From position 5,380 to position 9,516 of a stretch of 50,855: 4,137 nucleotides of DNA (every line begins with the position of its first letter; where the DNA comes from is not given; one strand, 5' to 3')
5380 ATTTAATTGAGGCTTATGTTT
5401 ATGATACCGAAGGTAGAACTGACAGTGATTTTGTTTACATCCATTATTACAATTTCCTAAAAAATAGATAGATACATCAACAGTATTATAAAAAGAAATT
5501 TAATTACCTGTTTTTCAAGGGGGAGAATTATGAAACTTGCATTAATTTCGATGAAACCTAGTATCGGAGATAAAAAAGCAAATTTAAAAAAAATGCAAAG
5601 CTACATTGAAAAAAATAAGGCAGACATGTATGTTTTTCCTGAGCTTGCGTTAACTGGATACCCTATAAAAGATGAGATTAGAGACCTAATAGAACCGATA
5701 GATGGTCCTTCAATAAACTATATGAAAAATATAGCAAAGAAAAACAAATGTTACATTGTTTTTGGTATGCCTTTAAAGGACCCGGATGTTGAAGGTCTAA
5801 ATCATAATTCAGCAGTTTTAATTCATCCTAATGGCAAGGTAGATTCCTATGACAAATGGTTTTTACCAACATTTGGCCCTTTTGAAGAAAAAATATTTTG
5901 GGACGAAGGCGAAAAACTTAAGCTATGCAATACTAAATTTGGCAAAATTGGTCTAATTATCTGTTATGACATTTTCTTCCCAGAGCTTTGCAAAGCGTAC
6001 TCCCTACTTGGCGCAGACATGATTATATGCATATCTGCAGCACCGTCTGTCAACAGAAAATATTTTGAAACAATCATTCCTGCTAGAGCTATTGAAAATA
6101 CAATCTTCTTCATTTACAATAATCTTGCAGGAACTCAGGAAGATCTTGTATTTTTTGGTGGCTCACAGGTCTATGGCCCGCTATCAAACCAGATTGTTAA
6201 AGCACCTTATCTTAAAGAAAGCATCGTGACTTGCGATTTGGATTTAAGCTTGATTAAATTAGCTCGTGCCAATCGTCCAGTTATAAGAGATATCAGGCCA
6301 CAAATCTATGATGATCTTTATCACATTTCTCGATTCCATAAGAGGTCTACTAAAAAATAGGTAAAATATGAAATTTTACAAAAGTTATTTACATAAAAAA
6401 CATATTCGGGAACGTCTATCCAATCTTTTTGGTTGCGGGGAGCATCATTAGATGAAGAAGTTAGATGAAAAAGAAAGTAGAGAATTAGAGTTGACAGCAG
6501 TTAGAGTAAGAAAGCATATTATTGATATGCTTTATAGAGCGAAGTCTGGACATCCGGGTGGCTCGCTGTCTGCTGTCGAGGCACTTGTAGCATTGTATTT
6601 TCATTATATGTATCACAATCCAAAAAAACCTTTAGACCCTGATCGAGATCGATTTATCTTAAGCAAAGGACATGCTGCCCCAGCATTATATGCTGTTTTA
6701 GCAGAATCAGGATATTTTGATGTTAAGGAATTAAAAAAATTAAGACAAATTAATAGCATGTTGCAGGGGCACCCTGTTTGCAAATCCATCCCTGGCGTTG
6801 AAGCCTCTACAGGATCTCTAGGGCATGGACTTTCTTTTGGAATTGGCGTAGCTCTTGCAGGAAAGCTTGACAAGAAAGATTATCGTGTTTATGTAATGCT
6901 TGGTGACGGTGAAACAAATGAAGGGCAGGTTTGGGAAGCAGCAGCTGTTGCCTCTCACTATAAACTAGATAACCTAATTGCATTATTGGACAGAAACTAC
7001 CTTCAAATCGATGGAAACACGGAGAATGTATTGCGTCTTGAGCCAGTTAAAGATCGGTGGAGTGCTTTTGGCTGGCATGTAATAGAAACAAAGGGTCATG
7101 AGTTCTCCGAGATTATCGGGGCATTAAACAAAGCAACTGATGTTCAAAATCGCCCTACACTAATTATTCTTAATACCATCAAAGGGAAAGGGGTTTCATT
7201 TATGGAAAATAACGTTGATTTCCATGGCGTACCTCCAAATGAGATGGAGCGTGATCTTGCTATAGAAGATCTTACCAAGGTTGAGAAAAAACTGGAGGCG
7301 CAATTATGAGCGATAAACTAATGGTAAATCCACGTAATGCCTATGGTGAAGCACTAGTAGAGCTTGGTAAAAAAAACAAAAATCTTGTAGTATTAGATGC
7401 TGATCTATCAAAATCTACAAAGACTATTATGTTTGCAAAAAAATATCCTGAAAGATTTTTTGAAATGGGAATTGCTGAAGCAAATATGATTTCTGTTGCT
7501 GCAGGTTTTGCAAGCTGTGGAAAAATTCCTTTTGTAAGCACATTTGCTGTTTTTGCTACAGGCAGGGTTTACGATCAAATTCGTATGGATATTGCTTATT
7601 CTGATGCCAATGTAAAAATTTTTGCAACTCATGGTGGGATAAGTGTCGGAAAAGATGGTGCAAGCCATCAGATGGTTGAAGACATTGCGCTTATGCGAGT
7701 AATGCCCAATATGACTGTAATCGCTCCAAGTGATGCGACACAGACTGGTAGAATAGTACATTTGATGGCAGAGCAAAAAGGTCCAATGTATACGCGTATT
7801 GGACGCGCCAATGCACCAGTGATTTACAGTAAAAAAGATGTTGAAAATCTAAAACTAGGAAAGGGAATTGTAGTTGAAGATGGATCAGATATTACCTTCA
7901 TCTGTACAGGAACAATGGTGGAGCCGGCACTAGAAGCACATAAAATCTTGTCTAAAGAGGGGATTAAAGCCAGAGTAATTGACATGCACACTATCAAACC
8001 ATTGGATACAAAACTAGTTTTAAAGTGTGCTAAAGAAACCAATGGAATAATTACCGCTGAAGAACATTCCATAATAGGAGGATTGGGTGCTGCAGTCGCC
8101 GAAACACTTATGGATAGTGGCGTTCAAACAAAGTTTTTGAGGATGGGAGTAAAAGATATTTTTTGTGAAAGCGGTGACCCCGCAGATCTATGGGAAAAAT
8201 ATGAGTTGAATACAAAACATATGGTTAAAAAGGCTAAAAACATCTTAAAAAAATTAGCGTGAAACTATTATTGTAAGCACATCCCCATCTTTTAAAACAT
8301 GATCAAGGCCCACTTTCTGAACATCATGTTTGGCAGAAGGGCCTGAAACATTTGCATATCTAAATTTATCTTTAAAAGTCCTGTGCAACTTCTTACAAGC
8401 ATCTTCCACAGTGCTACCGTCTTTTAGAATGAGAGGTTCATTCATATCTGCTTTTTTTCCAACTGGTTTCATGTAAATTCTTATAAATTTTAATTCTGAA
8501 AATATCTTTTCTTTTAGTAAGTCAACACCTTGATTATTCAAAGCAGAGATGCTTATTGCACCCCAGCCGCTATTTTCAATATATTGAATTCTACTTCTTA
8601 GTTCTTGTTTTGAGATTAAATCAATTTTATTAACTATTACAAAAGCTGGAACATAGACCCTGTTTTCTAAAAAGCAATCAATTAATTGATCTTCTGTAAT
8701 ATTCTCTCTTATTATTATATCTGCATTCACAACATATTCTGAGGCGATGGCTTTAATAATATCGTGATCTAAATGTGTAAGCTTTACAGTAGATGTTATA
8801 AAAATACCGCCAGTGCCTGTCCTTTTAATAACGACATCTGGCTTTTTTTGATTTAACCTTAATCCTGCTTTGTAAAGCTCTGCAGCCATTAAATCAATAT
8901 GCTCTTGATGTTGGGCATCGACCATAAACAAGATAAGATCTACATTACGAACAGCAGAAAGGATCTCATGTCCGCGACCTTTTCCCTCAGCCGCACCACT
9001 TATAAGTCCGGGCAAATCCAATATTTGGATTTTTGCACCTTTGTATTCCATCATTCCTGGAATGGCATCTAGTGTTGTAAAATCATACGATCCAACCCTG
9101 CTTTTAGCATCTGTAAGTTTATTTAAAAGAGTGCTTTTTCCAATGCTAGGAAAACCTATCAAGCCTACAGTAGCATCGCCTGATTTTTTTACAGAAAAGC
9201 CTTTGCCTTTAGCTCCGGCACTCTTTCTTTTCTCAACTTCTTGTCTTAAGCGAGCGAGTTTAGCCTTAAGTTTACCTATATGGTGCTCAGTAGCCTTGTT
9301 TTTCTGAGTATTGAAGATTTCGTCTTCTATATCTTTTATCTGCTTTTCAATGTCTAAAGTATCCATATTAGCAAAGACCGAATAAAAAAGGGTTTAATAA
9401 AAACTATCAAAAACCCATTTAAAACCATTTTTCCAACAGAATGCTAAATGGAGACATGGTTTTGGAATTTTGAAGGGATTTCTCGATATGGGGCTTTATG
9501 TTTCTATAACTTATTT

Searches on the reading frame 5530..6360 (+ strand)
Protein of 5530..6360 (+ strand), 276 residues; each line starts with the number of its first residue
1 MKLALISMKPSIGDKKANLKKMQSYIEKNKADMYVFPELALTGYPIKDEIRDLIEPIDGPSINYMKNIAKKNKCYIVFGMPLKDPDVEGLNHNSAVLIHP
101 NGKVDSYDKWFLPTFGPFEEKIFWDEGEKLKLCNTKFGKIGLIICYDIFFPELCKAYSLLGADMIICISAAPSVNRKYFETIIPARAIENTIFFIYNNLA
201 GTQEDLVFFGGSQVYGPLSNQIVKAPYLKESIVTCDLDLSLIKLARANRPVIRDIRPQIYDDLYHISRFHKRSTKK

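Call 28: search_protein_families(library=pfam, proteins=[window:5530-6360:+], max_evalue=0.00001)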
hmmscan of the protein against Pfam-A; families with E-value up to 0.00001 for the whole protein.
window:5530-6360:+ (276 aa): 1 family
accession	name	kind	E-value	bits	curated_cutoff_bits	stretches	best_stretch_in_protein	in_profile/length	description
PF00795.27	CN_hydrolase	-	6.9e-43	147.3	23.2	1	2-246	1-255/256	Carbon-nitrogen hydrolase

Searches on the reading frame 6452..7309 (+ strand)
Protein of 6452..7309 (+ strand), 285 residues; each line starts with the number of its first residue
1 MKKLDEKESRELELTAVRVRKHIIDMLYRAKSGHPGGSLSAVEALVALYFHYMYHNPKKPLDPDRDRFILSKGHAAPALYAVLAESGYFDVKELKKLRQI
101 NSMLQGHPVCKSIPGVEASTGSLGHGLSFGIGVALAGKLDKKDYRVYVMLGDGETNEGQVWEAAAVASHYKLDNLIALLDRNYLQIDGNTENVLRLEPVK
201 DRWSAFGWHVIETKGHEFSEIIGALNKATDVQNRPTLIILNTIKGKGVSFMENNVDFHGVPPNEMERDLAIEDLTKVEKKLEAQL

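Call 28: search_protein_families(library=pfam, proteins=[window:6452-7309:+], max_evalue=0.00001)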
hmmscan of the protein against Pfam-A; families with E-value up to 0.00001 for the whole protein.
window:6452-7309:+ (285 aa): 3 families
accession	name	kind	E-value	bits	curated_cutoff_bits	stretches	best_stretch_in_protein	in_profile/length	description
PF00456.26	Transketolase_N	-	2.8e-61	207.8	22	1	18-266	8-267/334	Transketolase, thiamine diphosphate binding domain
PF13292.11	DXP_synthase_N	-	2.9e-12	46.9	21.2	1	3-189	9-178/274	1-deoxy-D-xylulose-5-phosphate synthase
PF00676.26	E1_dh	-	3.3e-07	30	22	1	119-202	99-181/300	Dehydrogenase E1 component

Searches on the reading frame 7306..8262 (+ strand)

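Call 28: search_protein_families(library=pfam, proteins=[window:7306-8262:+], max_evalue=0.00001)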
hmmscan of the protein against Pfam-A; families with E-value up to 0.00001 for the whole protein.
window:7306-8262:+ (318 aa): 3 families
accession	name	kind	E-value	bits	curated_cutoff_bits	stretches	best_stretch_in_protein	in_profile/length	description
PF02779.29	Transket_pyr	-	2e-45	155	27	1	9-170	5-172/174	Transketolase, pyrimidine binding domain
PF02780.25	Transketolase_C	-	3.5e-33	114.6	25.9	1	185-305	1-123/124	Transketolase, C-terminal domain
PF22613.1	Transketolase_C_1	-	6.6e-06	26.7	27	0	193-300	11-85/113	Transketolase-like TK C-terminal domain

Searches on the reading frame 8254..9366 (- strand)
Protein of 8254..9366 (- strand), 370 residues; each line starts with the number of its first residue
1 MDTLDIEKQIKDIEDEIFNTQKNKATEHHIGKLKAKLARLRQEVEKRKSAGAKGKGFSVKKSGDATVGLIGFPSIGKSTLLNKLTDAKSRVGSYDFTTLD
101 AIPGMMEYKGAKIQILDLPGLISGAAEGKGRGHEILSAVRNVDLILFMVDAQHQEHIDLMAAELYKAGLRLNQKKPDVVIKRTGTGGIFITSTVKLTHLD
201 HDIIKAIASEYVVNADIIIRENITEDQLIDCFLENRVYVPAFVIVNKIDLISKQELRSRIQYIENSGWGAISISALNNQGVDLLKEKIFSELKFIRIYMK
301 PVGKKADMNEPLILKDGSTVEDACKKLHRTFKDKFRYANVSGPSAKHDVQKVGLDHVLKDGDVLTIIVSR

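Call 28: search_protein_families(library=pfam, proteins=[window:8254-9366:-], max_evalue=0.00001)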
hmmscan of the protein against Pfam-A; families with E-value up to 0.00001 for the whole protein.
window:8254-9366:- (370 aa): 6 families
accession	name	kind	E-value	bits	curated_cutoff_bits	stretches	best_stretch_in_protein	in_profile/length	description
PF16897.10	MMR_HSR1_Xtn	-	5.4e-28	97.5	35.2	1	185-293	1-105/106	C-terminal region of MMR_HSR1 domain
PF01926.29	MMR_HSR1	-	5.5e-25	88.1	21.9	1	66-180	1-111/113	50S ribosome-binding GTPase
PF02824.27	TGS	-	6.4e-19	68.2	22.2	1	295-367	1-59/60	TGS domain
PF02421.24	FeoB_N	-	6.7e-16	58.6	27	1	66-166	2-103/156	Ferrous iron transport protein B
PF03193.22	RsgA_GTPase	-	6.8e-07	29.7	30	0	238-291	53-107/174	RsgA GTPase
PF00350.29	Dynamin_N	-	8e-06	26.4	27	0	111-154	101-141/168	Dynamin family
